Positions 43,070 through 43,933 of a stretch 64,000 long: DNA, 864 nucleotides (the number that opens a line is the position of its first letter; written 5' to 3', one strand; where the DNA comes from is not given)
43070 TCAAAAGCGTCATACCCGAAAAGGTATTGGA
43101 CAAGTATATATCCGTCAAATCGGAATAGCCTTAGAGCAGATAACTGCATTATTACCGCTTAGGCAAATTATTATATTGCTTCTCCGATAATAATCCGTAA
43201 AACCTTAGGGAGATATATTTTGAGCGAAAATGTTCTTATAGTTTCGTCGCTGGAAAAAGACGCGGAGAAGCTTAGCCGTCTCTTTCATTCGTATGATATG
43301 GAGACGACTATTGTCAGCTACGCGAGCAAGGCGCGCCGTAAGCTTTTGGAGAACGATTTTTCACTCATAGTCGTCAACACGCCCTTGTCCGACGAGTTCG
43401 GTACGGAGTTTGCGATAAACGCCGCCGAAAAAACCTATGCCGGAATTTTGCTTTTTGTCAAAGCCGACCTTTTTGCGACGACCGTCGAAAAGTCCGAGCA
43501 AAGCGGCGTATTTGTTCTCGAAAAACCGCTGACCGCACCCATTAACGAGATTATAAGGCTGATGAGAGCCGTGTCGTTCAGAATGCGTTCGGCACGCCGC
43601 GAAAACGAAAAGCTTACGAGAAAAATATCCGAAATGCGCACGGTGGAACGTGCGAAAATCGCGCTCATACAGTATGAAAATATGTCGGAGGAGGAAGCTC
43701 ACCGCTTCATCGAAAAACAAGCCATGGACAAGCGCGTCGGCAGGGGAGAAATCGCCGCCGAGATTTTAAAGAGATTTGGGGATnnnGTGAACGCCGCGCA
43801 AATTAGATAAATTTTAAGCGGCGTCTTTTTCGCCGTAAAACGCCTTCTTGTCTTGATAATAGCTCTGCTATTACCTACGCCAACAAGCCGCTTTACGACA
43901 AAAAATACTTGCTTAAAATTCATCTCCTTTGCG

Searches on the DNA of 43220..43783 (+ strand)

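Call 27: search_rna_families(sources=[L007, L008, L010, L021, L045, L018, L038], threshold=gathering)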
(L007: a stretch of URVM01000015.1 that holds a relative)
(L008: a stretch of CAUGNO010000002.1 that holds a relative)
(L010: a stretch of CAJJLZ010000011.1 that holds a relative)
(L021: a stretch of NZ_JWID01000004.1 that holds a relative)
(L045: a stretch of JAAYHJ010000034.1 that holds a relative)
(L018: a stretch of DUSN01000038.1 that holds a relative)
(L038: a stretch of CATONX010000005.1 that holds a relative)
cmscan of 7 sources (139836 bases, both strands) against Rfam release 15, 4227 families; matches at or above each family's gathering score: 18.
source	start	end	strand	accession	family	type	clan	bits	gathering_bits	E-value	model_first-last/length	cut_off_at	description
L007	16666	16738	-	RF00005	tRNA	Gene; tRNA;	CL00001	65.1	29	1.6e-11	1-71/71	no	tRNA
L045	19223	19252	+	RF01315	CRISPR-DR2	Gene; CRISPR;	CL00014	38.9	37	0.0013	1-30/30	no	CRISPR RNA direct repeat element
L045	19553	19582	+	RF01315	CRISPR-DR2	Gene; CRISPR;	CL00014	38.9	37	0.0013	1-30/30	no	CRISPR RNA direct repeat element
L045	18432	18461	+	RF01315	CRISPR-DR2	Gene; CRISPR;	CL00014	38.9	37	0.0013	1-30/30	no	CRISPR RNA direct repeat element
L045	18498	18527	+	RF01315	CRISPR-DR2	Gene; CRISPR;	CL00014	38.9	37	0.0013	1-30/30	no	CRISPR RNA direct repeat element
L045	18629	18658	+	RF01315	CRISPR-DR2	Gene; CRISPR;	CL00014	38.9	37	0.0013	1-30/30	no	CRISPR RNA direct repeat element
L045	18694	18723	+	RF01315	CRISPR-DR2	Gene; CRISPR;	CL00014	38.9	37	0.0013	1-30/30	no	CRISPR RNA direct repeat element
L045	18763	18792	+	RF01315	CRISPR-DR2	Gene; CRISPR;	CL00014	38.9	37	0.0013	1-30/30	no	CRISPR RNA direct repeat element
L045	18828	18857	+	RF01315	CRISPR-DR2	Gene; CRISPR;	CL00014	38.9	37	0.0013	1-30/30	no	CRISPR RNA direct repeat element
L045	18961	18990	+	RF01315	CRISPR-DR2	Gene; CRISPR;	CL00014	38.9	37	0.0013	1-30/30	no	CRISPR RNA direct repeat element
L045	19027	19056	+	RF01315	CRISPR-DR2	Gene; CRISPR;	CL00014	38.9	37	0.0013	1-30/30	no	CRISPR RNA direct repeat element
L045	19092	19121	+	RF01315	CRISPR-DR2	Gene; CRISPR;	CL00014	38.9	37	0.0013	1-30/30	no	CRISPR RNA direct repeat element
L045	19157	19186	+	RF01315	CRISPR-DR2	Gene; CRISPR;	CL00014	38.9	37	0.0013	1-30/30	no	CRISPR RNA direct repeat element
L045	19289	19318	+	RF01315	CRISPR-DR2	Gene; CRISPR;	CL00014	38.9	37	0.0013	1-30/30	no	CRISPR RNA direct repeat element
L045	19354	19383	+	RF01315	CRISPR-DR2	Gene; CRISPR;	CL00014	38.9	37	0.0013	1-30/30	no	CRISPR RNA direct repeat element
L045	19420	19449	+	RF01315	CRISPR-DR2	Gene; CRISPR;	CL00014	38.9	37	0.0013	1-30/30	no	CRISPR RNA direct repeat element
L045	19485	19514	+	RF01315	CRISPR-DR2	Gene; CRISPR;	CL00014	38.9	37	0.0013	1-30/30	no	CRISPR RNA direct repeat element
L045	18895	18924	+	RF01315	CRISPR-DR2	Gene; CRISPR;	CL00014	37.8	37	0.0024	1-30/30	no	CRISPR RNA direct repeat element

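Call 55: build_rna_model(alignment_id=A3, structure=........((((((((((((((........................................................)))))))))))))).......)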
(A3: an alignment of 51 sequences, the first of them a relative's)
Model R1 built from alignment A3 (51 sequences, 99 columns); structure: as given.
model positions 58; base pairs 14; branch points 0; effective number of sequences 51; information 0.787 bits per position. Calibrated on 0.2 Mb of random sequence (short: E-values are rough).
structure used (alignment columns):
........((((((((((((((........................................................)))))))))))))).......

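Call 56: search_with_rna_model(model_id=R1, source=window, filters=off, max_evalue=10, show_alignments=4)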
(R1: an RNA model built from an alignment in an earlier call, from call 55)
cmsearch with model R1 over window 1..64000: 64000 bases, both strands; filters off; matches with E-value up to 10: 41.
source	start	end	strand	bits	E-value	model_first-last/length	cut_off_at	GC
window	49983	50023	+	28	0.00025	1-58/58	no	0.41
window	50146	50193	+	24.6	0.0017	1-58/58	no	0.48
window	52000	52042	+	23.9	0.0025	1-58/58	no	0.4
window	36642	36704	+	21.9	0.0077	1-58/58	no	0.32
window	52003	52045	-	21.4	0.01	1-58/58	no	0.4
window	9953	9989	+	20.5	0.016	1-58/58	no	0.27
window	34301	34334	-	15.6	0.26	1-58/58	no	0.32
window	1709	1746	+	15.1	0.34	1-58/58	no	0.32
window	53794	53834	-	14.3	0.54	1-58/58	no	0.46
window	32774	32816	-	13.8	0.71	1-58/58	no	0.21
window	7837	7913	+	13.1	1.1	1-58/58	no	0.25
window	35246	35279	+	12.3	1.7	1-58/58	no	0.18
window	40456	40501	-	11.9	2.2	1-58/58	no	0.24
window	3141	3162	-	11.8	2.3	1-58/58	no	0.14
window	47273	47312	-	11.6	2.4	1-58/58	no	0.45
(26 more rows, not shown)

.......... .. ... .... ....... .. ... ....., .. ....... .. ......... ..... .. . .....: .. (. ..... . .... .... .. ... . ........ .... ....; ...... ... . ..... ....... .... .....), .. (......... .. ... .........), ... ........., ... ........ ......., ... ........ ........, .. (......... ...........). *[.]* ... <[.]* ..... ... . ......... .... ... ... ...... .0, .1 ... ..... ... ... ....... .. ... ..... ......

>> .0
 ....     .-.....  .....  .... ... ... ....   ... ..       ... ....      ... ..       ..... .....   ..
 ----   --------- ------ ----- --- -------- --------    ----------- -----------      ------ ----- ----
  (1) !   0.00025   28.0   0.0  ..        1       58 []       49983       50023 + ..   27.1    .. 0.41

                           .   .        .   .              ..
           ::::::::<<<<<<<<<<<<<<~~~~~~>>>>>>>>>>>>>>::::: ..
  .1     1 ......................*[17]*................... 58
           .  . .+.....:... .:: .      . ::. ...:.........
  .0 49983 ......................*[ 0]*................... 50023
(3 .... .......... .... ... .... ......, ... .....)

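Call 60: build_rna_model(alignment_id=A3, structure=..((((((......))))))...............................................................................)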
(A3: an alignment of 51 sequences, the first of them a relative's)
Model R2 built from alignment A3 (51 sequences, 99 columns); structure: as given.
model positions 58; base pairs 6; branch points 0; effective number of sequences 51; information 0.704 bits per position. Calibrated on 0.2 Mb of random sequence (short: E-values are rough).
structure used (alignment columns):
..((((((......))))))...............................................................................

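Call 61: search_with_rna_model(model_id=R2, source=window, filters=off, max_evalue=10, show_alignments=0)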
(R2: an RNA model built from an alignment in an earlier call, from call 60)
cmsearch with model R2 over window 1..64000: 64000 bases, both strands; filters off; matches with E-value up to 10: 40.
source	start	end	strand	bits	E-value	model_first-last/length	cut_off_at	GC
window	49983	50023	+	24.2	0.0026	1-58/58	no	0.41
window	35476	35610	+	17.9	0.062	1-58/58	no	0.36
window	36642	36704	+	17.4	0.08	1-58/58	no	0.32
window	16327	16378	+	15.4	0.22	1-58/58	no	0.46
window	50146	50193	+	15.1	0.27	1-58/58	no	0.48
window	9956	10013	-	14.8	0.3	1-58/58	no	0.28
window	28245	28321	-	14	0.46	1-58/58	no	0.35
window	49986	50044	-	13.9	0.49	1-58/58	no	0.41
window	1673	1746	+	13.3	0.66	1-58/58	no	0.35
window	7788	7899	-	12.2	1.2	1-58/58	no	0.34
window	9953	9989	+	12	1.3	1-58/58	no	0.27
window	47265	47324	+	11.3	1.9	1-58/58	no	0.43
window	59089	59171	+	11.1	2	1-58/58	no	0.34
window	3524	3566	-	11.1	2.1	1-58/58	no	0.53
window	10336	10399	-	11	2.1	1-58/58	no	0.44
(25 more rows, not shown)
